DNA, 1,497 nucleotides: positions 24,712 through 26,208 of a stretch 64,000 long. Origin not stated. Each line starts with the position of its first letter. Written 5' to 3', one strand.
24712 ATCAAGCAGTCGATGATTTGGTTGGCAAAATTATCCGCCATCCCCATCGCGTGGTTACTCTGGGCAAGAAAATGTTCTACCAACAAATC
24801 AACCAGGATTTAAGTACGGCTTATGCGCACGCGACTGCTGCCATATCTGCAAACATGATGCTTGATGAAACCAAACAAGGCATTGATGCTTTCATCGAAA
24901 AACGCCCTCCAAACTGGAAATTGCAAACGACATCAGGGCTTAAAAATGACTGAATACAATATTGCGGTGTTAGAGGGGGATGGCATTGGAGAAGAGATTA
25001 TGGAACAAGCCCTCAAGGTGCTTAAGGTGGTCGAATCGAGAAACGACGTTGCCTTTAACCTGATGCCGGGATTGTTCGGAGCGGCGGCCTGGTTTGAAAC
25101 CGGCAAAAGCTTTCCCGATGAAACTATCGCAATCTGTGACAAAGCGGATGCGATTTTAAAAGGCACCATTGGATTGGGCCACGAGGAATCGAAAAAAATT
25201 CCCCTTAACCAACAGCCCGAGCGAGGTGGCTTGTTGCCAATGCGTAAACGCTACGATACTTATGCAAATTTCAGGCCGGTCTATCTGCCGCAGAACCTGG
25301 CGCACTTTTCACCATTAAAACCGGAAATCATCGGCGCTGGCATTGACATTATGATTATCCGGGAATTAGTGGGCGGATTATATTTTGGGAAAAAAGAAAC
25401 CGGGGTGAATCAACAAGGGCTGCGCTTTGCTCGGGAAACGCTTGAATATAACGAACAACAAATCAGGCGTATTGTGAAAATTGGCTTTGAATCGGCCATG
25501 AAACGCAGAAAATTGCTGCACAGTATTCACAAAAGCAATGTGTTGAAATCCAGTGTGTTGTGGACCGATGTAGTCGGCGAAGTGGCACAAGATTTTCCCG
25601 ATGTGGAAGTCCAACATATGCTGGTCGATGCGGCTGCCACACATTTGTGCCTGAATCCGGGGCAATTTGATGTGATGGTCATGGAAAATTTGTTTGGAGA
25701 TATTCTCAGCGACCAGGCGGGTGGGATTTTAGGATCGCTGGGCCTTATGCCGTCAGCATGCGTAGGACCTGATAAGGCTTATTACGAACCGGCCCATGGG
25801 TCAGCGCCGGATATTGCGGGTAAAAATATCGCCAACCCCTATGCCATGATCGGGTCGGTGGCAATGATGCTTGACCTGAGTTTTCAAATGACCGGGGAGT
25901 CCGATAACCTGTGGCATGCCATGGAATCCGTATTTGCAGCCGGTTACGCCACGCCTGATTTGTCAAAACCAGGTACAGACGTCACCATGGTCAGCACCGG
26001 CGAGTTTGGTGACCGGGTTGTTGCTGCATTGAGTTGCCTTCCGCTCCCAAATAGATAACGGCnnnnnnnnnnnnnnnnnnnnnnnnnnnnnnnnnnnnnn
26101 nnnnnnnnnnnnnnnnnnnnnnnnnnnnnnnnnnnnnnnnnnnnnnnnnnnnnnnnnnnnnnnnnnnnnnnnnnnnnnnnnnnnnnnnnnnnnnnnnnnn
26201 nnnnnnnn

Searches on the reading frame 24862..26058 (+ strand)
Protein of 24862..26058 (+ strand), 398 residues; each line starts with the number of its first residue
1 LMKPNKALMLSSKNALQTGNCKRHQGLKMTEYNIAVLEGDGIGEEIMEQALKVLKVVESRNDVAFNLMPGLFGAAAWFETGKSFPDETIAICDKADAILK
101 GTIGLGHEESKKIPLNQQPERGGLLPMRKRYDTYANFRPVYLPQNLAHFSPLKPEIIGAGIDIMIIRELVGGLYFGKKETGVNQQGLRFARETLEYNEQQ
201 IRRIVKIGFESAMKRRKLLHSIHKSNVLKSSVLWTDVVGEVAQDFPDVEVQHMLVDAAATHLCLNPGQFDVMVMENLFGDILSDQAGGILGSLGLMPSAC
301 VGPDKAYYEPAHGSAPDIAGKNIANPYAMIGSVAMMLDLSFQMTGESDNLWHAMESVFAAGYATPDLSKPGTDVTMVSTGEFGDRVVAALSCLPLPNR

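Call 17: search_protein_families(library=pfam, proteins=[window:24862-26058:+])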
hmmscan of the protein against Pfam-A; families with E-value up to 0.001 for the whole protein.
window:24862-26058:+ (398 aa): 1 family
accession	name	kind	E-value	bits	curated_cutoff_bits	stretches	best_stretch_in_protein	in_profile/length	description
PF00180.25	Iso_dh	-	1.1e-112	377.2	27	1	33-386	1-348/348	Isocitrate/isopropylmalate dehydrogenase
